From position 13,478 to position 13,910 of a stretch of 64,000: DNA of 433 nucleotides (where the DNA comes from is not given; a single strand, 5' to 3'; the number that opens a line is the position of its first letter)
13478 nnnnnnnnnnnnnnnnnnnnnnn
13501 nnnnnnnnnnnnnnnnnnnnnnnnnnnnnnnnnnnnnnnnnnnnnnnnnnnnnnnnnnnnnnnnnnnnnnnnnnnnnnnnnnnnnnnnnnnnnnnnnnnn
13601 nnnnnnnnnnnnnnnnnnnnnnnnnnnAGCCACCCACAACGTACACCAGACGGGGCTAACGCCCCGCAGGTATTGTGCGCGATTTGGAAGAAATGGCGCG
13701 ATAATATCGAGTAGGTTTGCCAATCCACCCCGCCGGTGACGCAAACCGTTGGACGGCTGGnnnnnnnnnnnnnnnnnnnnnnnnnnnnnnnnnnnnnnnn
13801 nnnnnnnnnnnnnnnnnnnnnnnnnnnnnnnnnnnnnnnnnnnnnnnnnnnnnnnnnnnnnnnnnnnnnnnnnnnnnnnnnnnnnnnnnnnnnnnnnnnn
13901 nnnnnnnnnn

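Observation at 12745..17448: Degenerate chromosomal integron: intI remnant, candidate attI and four attC-bounded cassettes in a Chloroflexota-like genome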

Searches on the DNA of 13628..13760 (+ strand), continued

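Call 34: search_with_rna_model(model_id=R1, sources=[L011, L012, L013, L014, L015, L016, L017, L018, L019, L020, L021, L022, L023, L024, L025, L026, L027, L028, L029, L030, L031, L032, L033, L034, L035, L036, L037, L038, L039, L040, L041, L042, L043, L044, L045, L046, L047, L048, L049, L050, L051, L052, L053, L054, L055, L056, L057, L058, L059, L060, L061, L062, L063, L064, L065, L066, L067, L068, L069, L070, L071, L072, L073, L074, L075, L076, L077, L078, L079, L080, L081, L082, L083, L084, L085, L086, L087, L088, L089, L090, L091, L092, L093, L094, L095, L096, L097, L098, L099, L100, L101, L102, L103, L104, L105, L106, L107, L108, L109, L110], max_evalue=0.001, make_alignment=true)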
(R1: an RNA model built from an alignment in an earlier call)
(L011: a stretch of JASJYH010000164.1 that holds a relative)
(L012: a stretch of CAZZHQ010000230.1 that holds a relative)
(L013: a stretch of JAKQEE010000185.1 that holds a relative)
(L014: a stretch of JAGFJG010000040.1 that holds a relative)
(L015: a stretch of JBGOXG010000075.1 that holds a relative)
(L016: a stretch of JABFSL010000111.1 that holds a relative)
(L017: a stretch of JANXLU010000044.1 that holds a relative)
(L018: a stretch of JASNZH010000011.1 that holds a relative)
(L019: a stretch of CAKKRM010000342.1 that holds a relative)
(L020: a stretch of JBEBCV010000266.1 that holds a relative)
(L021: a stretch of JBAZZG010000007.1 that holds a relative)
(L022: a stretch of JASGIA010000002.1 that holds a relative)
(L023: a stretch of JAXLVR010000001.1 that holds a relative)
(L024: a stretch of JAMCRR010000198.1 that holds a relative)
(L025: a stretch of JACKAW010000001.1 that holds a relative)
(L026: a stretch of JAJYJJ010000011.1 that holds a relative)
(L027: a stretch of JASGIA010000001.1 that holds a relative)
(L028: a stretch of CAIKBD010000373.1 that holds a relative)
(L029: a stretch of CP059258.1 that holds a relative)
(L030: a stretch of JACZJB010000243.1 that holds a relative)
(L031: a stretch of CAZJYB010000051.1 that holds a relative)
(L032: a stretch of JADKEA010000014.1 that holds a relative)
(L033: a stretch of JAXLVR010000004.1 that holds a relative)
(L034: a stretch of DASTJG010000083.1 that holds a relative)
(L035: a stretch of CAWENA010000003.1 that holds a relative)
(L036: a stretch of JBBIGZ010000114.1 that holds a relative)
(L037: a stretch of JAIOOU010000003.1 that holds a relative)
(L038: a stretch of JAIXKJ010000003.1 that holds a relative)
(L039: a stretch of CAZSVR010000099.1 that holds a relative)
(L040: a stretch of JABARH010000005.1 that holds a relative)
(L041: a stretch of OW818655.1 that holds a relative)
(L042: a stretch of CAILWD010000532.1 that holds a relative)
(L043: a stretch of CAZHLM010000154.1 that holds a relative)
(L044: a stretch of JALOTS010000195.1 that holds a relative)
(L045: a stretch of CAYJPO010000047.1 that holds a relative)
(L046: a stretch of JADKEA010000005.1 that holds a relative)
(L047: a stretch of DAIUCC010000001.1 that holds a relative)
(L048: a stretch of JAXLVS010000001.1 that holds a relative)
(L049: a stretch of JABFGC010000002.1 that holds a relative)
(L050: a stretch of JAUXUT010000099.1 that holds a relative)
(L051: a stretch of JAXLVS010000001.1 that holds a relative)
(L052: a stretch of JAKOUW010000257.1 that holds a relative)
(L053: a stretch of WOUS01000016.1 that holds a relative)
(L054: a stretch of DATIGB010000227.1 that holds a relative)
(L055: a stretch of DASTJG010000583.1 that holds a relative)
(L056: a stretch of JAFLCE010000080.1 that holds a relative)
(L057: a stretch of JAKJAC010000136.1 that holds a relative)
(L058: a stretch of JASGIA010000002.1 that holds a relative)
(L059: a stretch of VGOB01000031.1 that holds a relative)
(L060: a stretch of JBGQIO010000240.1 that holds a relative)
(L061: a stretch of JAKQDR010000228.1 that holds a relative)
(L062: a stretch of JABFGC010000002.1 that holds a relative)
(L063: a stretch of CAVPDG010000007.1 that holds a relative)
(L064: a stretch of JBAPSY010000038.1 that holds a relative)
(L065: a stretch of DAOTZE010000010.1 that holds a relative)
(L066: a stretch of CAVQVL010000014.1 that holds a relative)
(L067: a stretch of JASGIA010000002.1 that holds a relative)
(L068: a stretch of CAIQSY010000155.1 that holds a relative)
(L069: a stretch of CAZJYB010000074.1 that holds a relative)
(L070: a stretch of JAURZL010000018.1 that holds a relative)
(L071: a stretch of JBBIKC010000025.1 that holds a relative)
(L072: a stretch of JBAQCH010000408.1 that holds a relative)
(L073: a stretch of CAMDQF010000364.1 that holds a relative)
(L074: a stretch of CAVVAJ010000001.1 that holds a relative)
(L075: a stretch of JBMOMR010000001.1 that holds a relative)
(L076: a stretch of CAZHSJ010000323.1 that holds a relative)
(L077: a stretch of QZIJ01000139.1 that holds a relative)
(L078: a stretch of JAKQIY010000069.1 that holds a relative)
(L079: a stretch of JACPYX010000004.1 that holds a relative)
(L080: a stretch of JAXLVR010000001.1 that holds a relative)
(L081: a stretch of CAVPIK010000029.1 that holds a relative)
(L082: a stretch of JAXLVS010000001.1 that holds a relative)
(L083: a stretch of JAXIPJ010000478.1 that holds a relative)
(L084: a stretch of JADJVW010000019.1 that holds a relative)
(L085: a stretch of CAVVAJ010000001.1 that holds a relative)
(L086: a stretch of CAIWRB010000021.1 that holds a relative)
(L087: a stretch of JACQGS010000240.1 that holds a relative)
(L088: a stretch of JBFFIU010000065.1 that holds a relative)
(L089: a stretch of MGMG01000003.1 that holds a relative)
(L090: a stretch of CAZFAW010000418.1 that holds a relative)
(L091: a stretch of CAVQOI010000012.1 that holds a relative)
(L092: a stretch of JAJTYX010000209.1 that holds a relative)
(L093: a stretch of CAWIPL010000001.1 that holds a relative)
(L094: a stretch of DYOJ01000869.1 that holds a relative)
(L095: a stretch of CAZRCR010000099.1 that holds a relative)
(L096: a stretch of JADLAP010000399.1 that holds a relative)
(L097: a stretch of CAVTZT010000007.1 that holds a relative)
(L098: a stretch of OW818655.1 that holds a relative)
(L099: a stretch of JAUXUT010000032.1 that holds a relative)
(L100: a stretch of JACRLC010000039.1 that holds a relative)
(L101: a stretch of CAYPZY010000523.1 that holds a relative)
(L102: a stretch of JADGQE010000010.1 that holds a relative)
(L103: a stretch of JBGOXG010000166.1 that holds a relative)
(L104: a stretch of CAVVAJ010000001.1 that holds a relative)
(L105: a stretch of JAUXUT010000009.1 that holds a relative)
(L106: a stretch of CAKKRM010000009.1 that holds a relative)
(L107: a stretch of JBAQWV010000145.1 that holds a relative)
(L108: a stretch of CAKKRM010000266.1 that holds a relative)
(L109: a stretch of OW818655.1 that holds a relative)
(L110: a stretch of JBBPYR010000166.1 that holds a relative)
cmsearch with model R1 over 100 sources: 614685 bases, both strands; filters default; matches with E-value up to 0.001: 290.
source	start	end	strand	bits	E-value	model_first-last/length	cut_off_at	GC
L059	507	647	+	119.2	3e-30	1-138/138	no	0.55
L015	5799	5939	+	117.1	1.1e-29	1-138/138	no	0.59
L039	4938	5078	+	115.6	2.9e-29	1-138/138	no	0.55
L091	2588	2728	-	115.4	3.2e-29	1-138/138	no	0.5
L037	686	827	-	115.4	3.4e-29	1-138/138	no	0.51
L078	3894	4034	+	114.4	6.3e-29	1-138/138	no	0.5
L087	2769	2909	+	113.5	1.1e-28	1-138/138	no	0.56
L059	3558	3698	+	113.4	1.2e-28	1-138/138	no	0.57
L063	5437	5577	-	113.3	1.3e-28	1-138/138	no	0.51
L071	990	1129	-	113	1.5e-28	1-138/138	no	0.54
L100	2760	2900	+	112.4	2.3e-28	1-138/138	no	0.56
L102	4269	4409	-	111.9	3e-28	1-138/138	no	0.55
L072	637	777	+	111.5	3.8e-28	1-138/138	no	0.54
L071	2646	2786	-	111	5.4e-28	1-138/138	no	0.57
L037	2380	2521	-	110.9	5.7e-28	1-138/138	no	0.54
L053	755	895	+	110.3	8.5e-28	1-138/138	no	0.58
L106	1212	1353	-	110.1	9.2e-28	1-138/138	no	0.54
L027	5067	5206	-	109.9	1.1e-27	1-138/138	no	0.54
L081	3131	3271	-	109.6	1.3e-27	1-138/138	no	0.55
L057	3811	3951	-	109.5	1.4e-27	1-138/138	no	0.57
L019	3198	3339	+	108.8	2.2e-27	1-138/138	no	0.54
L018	3351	3491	-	108.8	2.2e-27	1-138/138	no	0.55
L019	1774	1915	+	107.7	4.3e-27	1-138/138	no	0.56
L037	1668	1809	-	107.7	4.4e-27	1-138/138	no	0.51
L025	5136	5276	-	107.6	4.7e-27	1-138/138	no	0.59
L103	1581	1722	+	106.8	7.6e-27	1-138/138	no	0.58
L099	192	333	-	105.6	1.6e-26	1-138/138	no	0.52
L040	1860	1999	-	104.3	3.7e-26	1-138/138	no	0.54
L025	6812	6947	-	103.7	5.5e-26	1-138/138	no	0.58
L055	6167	6306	+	103.4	6.4e-26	1-138/138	no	0.58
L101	1147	1283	-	101.7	2e-25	1-138/138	no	0.55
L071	4018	4158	-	100.8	3.4e-25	1-138/138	no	0.57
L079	6770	6910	-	99.6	7.1e-25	1-138/138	no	0.59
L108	2576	2716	-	99.2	9.4e-25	1-138/138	no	0.57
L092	1172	1312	-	99.1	9.8e-25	1-138/138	no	0.58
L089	156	300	-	97.1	3.5e-24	1-138/138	no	0.55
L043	1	134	-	94.1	2.3e-23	1-130/138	3'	0.56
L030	3559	3699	-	93.4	3.6e-23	1-138/138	no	0.54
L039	3002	3142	+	93.3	4e-23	1-138/138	no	0.52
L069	1152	1293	+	92.9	5e-23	1-138/138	no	0.54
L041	1464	1611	-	92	8.9e-23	1-138/138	no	0.57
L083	278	412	-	92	9.1e-23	1-138/138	no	0.56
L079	5188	5329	-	91.7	1.1e-22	1-138/138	no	0.58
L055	7019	7159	+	91.4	1.3e-22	1-138/138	no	0.58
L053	1526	1673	+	91.1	1.6e-22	1-138/138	no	0.56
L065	2871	3024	-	91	1.7e-22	1-138/138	no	0.58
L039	6425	6566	+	90.6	2.2e-22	1-138/138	no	0.55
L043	2337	2478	-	89.6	4.1e-22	1-138/138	no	0.56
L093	6236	6372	-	89.4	4.6e-22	1-138/138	no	0.54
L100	2027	2167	+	89.2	5.4e-22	1-138/138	no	0.55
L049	1130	1271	+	87.5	1.5e-21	1-138/138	no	0.56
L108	730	871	-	87.1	1.9e-21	1-138/138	no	0.5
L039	5734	5875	+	86.9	2.3e-21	1-138/138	no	0.54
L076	214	355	-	86.4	3.1e-21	1-138/138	no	0.55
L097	6020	6154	-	85.3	6.3e-21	1-138/138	no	0.57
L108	32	172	-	84.9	7.8e-21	1-138/138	no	0.5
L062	3195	3335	+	84.3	1.2e-20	1-138/138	no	0.55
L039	2248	2389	+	83.3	2.2e-20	1-138/138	no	0.51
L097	3648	3789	-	81.6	6.6e-20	1-138/138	no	0.6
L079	7482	7623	-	81.2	8.3e-20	1-138/138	no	0.55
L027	4209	4349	-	80.4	1.4e-19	1-138/138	no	0.56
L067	6263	6404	-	80.3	1.5e-19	1-138/138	no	0.55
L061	1835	1976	-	79.9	1.9e-19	1-138/138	no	0.56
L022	4350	4491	-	79.7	2.2e-19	1-138/138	no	0.61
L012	1910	2052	+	79.3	2.7e-19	1-138/138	no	0.52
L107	4926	5066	-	78.9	3.7e-19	1-138/138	no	0.55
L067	3258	3399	-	78.4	5e-19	1-138/138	no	0.58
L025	2850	2991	-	78.3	5.1e-19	1-138/138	no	0.58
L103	4115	4259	+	78.1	5.8e-19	1-138/138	no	0.54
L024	4995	5131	-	76.5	1.7e-18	1-138/138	no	0.59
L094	929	1066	-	76.4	1.8e-18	1-138/138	no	0.55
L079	4531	4666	-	75.8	2.5e-18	1-138/138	no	0.54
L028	3587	3728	+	75.6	3e-18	1-138/138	no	0.58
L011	394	535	+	75.4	3.2e-18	1-138/138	no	0.49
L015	1073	1236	+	75.4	3.3e-18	1-138/138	no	0.57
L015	4762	4902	+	75.1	3.9e-18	1-138/138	no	0.6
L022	442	583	-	75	4.1e-18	1-138/138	no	0.55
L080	3304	3445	-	75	4.2e-18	1-138/138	no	0.57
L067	2243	2384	-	74.6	5.3e-18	1-138/138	no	0.56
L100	437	577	+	73.8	8.9e-18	1-138/138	no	0.6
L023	7771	7911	-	73.5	1.1e-17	1-138/138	no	0.57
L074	3810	3952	+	73.4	1.1e-17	1-138/138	no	0.57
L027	6090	6232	-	73.2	1.3e-17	1-138/138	no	0.59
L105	1081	1222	-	73.1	1.4e-17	1-138/138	no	0.55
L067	3873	4014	-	72.9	1.6e-17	1-138/138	no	0.55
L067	1533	1674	-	72.9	1.6e-17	1-138/138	no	0.54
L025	6111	6252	-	72.7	1.8e-17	1-138/138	no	0.61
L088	4129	4269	+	72.3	2.3e-17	1-138/138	no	0.48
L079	6040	6181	-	72.1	2.6e-17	1-138/138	no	0.54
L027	3470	3611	-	72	2.8e-17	1-138/138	no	0.6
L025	3638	3778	-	71.4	4.2e-17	1-138/138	no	0.6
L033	988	1129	-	71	5.3e-17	1-138/138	no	0.57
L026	5374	5509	+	70.9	5.7e-17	1-138/138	no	0.59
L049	6466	6606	+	70.8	6e-17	1-138/138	no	0.57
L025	2073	2215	-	70.5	7.2e-17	1-138/138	no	0.6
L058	5672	5813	-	70.5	7.3e-17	1-138/138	no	0.56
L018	4539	4680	-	70.2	8.9e-17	1-138/138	no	0.58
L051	3966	4107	+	70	1e-16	1-138/138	no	0.57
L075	2770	2917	-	69.9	1.1e-16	1-138/138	no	0.54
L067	4619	4759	-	69.8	1.1e-16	1-138/138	no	0.59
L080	1515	1648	-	69.2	1.7e-16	1-138/138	no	0.66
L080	4769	4910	-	69.1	1.8e-16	1-138/138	no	0.58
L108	4028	4169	-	69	1.9e-16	1-138/138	no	0.61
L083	2052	2190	-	68.9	2e-16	1-138/138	no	0.58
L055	7751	7891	+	68.8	2.1e-16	1-138/138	no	0.65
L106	458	599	-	68.8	2.2e-16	1-138/138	no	0.58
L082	1869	2010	+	68.6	2.5e-16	1-138/138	no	0.6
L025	4460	4600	-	68.4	2.7e-16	1-138/138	no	0.6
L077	3960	4101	+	68.2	3e-16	1-138/138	no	0.58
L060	5217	5353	-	67.9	3.8e-16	1-138/138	no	0.58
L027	1725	1866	-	67.7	4.2e-16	1-138/138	no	0.62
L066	7136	7271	+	67.3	5.6e-16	1-138/138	no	0.62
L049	4742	4883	+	67.2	6e-16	1-138/138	no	0.55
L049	158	299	+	67.1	6.3e-16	1-138/138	no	0.6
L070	3083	3224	+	67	6.7e-16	1-138/138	no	0.55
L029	801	942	-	66.9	7.1e-16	1-138/138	no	0.61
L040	5320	5448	-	66.8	7.5e-16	13-138/138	5'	0.51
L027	7456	7597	-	66.7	7.9e-16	1-138/138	no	0.58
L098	6401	6535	-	66.5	9.2e-16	1-138/138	no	0.52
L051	2249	2391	+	66.4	9.6e-16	1-138/138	no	0.57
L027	6795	6936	-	66.3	1e-15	1-138/138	no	0.59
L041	3650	3791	-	66.2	1.1e-15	1-138/138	no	0.58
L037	191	333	-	66.2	1.1e-15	1-138/138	no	0.55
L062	5678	5819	+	65.7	1.5e-15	1-138/138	no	0.62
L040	104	245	-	65.6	1.6e-15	1-138/138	no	0.6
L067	5606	5746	-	65.6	1.6e-15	1-138/138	no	0.62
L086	498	636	-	65.6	1.6e-15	1-138/138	no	0.59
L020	99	240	+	65.6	1.7e-15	1-138/138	no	0.56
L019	2464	2605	+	65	2.4e-15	1-138/138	no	0.58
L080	5674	5814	-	65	2.4e-15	1-138/138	no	0.57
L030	4779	4920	-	64.8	2.6e-15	1-138/138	no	0.6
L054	2720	2865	+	64.8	2.7e-15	1-138/138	no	0.62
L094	178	320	-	64.7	2.8e-15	1-138/138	no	0.59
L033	2398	2539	-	64.2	3.9e-15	1-138/138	no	0.56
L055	5266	5407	+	64.2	4e-15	1-138/138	no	0.63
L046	1720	1861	-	64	4.5e-15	1-138/138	no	0.58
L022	6226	6367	-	63.6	5.7e-15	1-138/138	no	0.61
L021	5960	6102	-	63.6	5.9e-15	1-138/138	no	0.57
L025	7768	7909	-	63.4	6.4e-15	1-138/138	no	0.58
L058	4861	5002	-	63.2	7.2e-15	1-138/138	no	0.65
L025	1212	1353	-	63.1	7.9e-15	1-138/138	no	0.58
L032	2761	2902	+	63.1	8e-15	1-138/138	no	0.63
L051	2991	3133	+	63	8.2e-15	1-138/138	no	0.58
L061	1129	1265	-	63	8.6e-15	1-138/138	no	0.6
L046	2472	2613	-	62.8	9.3e-15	1-138/138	no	0.62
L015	3887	4026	+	62.8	9.6e-15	1-138/138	no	0.59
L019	3914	4055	+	62.8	9.6e-15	1-138/138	no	0.58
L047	4891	5032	-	62.8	9.8e-15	1-138/138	no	0.56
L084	7442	7583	+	62.7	9.9e-15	1-138/138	no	0.59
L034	1610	1751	+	62.6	1.1e-14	1-138/138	no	0.64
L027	2371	2511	-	62.5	1.2e-14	1-138/138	no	0.58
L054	3566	3706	+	62.2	1.4e-14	1-138/138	no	0.63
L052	714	855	+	62.1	1.4e-14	1-138/138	no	0.57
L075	3547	3688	-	62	1.6e-14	1-138/138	no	0.55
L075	4410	4551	-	62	1.6e-14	1-138/138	no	0.58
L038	5202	5338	+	61.9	1.7e-14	1-133/138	3'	0.61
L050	1834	1975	+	61.5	2.1e-14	1-138/138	no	0.63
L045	2889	3030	+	61.3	2.4e-14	1-138/138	no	0.59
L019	4633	4774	+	61.3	2.5e-14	1-138/138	no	0.58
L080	809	950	-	61.2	2.6e-14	1-138/138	no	0.57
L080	4063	4204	-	61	3e-14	1-138/138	no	0.54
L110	2877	3012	+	60.8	3.4e-14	1-138/138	no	0.6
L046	929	1070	-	60.8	3.5e-14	1-138/138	no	0.58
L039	7048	7135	+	60.7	3.6e-14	1-89/138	3'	0.56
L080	6400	6541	-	60.6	3.8e-14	1-138/138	no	0.57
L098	5681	5822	-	60.3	4.6e-14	1-138/138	no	0.51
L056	6952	7088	-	60.2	4.8e-14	1-138/138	no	0.58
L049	7273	7414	+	60.2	4.9e-14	1-138/138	no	0.58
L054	817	958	+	60.2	5e-14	1-138/138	no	0.63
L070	6504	6645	+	60.1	5.4e-14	1-138/138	no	0.53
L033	289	429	-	60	5.7e-14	1-138/138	no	0.57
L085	3329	3434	+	59.7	6.8e-14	1-138/138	no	0.58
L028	4722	4863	+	59.7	6.9e-14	1-138/138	no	0.6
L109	1665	1806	-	59.3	8.6e-14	1-138/138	no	0.59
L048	7322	7463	-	59.3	8.9e-14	1-138/138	no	0.63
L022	5105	5247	-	59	1e-13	1-138/138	no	0.65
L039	4000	4135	+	58.9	1.2e-13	1-138/138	no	0.6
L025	217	358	-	58.8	1.2e-13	1-138/138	no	0.58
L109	817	959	-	58.5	1.5e-13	1-138/138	no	0.56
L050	292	433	+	58.4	1.5e-13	1-138/138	no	0.61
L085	2667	2803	+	58.3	1.6e-13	1-138/138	no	0.59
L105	91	232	-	58.2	1.8e-13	1-138/138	no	0.61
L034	2299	2440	+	57.9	2.1e-13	1-138/138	no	0.65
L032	3516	3657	+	57.7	2.3e-13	1-138/138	no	0.61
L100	1228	1366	+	57.7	2.5e-13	1-138/138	no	0.6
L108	1490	1626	-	57.6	2.5e-13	1-138/138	no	0.61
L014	3857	3988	+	57.4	3e-13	1-138/138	no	0.61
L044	2986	3125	-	57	3.7e-13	1-138/138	no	0.57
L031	1994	2130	+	57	3.7e-13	1-138/138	no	0.48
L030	1399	1540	-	56.9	3.9e-13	1-138/138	no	0.63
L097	7296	7432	-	56.7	4.6e-13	1-138/138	no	0.56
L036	4092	4230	-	56.6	4.7e-13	1-138/138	no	0.58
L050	1080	1221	+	56.5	5.1e-13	1-138/138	no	0.63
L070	5812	5953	+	56.5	5.3e-13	1-138/138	no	0.53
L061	1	124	-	56.3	5.7e-13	1-121/138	3'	0.56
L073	3664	3800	-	56.1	6.6e-13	1-138/138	no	0.64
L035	1920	2061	+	56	6.9e-13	1-138/138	no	0.54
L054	1591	1731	+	56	7.1e-13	1-138/138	no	0.62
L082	3403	3538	+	55.2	1.1e-12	1-138/138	no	0.58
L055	1974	2116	+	55.2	1.2e-12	1-138/138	no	0.65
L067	784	925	-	55.1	1.2e-12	1-138/138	no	0.62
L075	5129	5269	-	54.9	1.4e-12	1-138/138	no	0.62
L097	5278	5416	-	54.6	1.7e-12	1-138/138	no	0.63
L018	6126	6267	-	54.6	1.7e-12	1-138/138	no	0.61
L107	2844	2992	-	54.1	2.3e-12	1-138/138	no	0.62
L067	7020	7161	-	53.8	2.8e-12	1-138/138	no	0.57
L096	1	133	-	53.7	2.9e-12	1-130/138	3'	0.58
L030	536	696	-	53.7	3e-12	1-138/138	no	0.58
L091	635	776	-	53.4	3.7e-12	1-138/138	no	0.56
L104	3354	3494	+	53.3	3.8e-12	1-138/138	no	0.56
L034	597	738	+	52.9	5.1e-12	1-138/138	no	0.63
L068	5808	5946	-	52.7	5.6e-12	1-138/138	no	0.6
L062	412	546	+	52.6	6.1e-12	1-138/138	no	0.57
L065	1018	1160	-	52.5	6.5e-12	1-138/138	no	0.55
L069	2381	2507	+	52.3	7.1e-12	1-138/138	no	0.57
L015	103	238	+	52.3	7.2e-12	1-138/138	no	0.58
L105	2191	2333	-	51.6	1.1e-11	1-138/138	no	0.52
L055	980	1121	+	51.4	1.3e-11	1-138/138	no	0.58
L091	1686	1832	-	51.3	1.3e-11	1-138/138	no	0.56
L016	102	238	-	51.2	1.5e-11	1-138/138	no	0.64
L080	2306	2447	-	51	1.7e-11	1-138/138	no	0.61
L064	802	942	+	50.9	1.8e-11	1-138/138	no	0.61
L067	2909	3050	-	50.3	2.6e-11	1-138/138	no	0.66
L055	4584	4723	+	50.2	2.8e-11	1-138/138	no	0.62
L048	6355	6514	-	50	3e-11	1-138/138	no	0.58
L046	235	379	-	48.6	7.5e-11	1-138/138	no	0.56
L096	1432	1500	-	48.6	7.8e-11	74-138/138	5'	0.58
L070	4043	4183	+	48.5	7.9e-11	1-138/138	no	0.54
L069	377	522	+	48.4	8.4e-11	1-138/138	no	0.62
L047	1556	1692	-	48.4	8.9e-11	1-138/138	no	0.65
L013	2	122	-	48.2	9.7e-11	11-128/138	no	0.58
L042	1308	1429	+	47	2e-10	1-138/138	no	0.55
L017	7288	7423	+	46.7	2.5e-10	1-138/138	no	0.51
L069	3159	3288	+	46.3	3.3e-10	1-138/138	no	0.56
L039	605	742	+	46.2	3.4e-10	1-138/138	no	0.64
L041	4341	4476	-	46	3.8e-10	1-138/138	no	0.56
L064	10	143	+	45.7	4.7e-10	1-138/138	no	0.5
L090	2410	2512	+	45.6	4.9e-10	1-138/138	no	0.58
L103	4896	5004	+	45.5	5.4e-10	18-120/138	no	0.57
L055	3736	3876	+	45.4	5.8e-10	1-138/138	no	0.63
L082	4100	4260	+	44.7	8.8e-10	1-138/138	no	0.57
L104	4043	4185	+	44.5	1e-09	1-138/138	no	0.56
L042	268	396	+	43.8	1.6e-09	1-138/138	no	0.59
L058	3236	3377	-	43.7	1.6e-09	1-138/138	no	0.53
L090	572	711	+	43.7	1.7e-09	1-138/138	no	0.54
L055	1276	1412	+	42.5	3.7e-09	1-138/138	no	0.61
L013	759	900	-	42.3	4.2e-09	1-138/138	no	0.59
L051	4669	4828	+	41.9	5.1e-09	1-138/138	no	0.6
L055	2825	2967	+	40.5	1.3e-08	1-138/138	no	0.64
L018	5276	5413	-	40.2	1.5e-08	1-138/138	no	0.57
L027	7803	7932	-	39.9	1.9e-08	1-138/138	no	0.58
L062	6425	6559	+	39.8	2e-08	1-138/138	no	0.55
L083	2796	2928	-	38.6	4.2e-08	1-138/138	no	0.54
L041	736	881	-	37.8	7.3e-08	1-138/138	no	0.61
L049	1845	1979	+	36.9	1.3e-07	1-138/138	no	0.61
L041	2981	3126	-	36.4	1.8e-07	1-138/138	no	0.62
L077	4702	4863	+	35.8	2.4e-07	1-138/138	no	0.64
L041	2272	2418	-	35.7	2.7e-07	1-138/138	no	0.57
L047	2301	2476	-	35.6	2.8e-07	1-138/138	no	0.68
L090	1716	1853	+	35.4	3.2e-07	1-138/138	no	0.59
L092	1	84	-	34.5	5.7e-07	1-84/138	3'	0.55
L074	4465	4583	+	34.2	6.7e-07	1-138/138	no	0.52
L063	3432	3566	-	34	7.9e-07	1-138/138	no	0.61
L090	2118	2252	+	33.9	8.3e-07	1-138/138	no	0.61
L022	1109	1247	-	33.6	9.9e-07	1-138/138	no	0.56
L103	2661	2801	+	33.4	1.1e-06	1-138/138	no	0.59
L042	521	660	+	33.2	1.3e-06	1-138/138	no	0.54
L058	3989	4130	-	32.8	1.7e-06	1-138/138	no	0.64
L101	1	59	-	32.1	2.6e-06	1-59/138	3'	0.53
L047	2996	3124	-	31.7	3.3e-06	1-138/138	no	0.64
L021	4979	5130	-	31.3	4.2e-06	1-138/138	no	0.61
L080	1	68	-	30.5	7e-06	1-80/138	3'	0.53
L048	5554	5727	-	30.5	7.2e-06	1-138/138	no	0.57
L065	5137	5256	-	28.9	1.9e-05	1-138/138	no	0.53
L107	3812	3957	-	28.8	2.1e-05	1-138/138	no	0.56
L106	2259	2370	-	27.9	3.7e-05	31-138/138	5'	0.62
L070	581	721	+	26.9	7.1e-05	1-138/138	no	0.4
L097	1282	1415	-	26.7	8e-05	1-138/138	no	0.57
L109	72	214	-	26.5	9e-05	1-138/138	no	0.59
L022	3523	3658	-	26.5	9.1e-05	1-138/138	no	0.61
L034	2590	2692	+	26.3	0.0001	1-105/138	3'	0.57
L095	6300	6444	+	26.2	0.00011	1-138/138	no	0.6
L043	3128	3192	-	25.5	0.00017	79-138/138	5'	0.55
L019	1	65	+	25.4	0.00018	77-138/138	5'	0.65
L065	1850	1987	-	24.9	0.00024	1-138/138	no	0.64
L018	2574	2764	-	24.9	0.00025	1-138/138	no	0.64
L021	3299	3396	-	24.5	0.00033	1-138/138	no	0.64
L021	2375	2528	-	23.6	0.00055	1-138/138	no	0.64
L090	1002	1110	+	23.3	0.0007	1-138/138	no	0.59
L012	2778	2915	+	23.1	0.00077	1-138/138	no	0.56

Alignment A5: 150 matches aligned to the model, 247 columns, each read 5' to 3' on its own strand. Consensus structure (alignment columns), stored with it:
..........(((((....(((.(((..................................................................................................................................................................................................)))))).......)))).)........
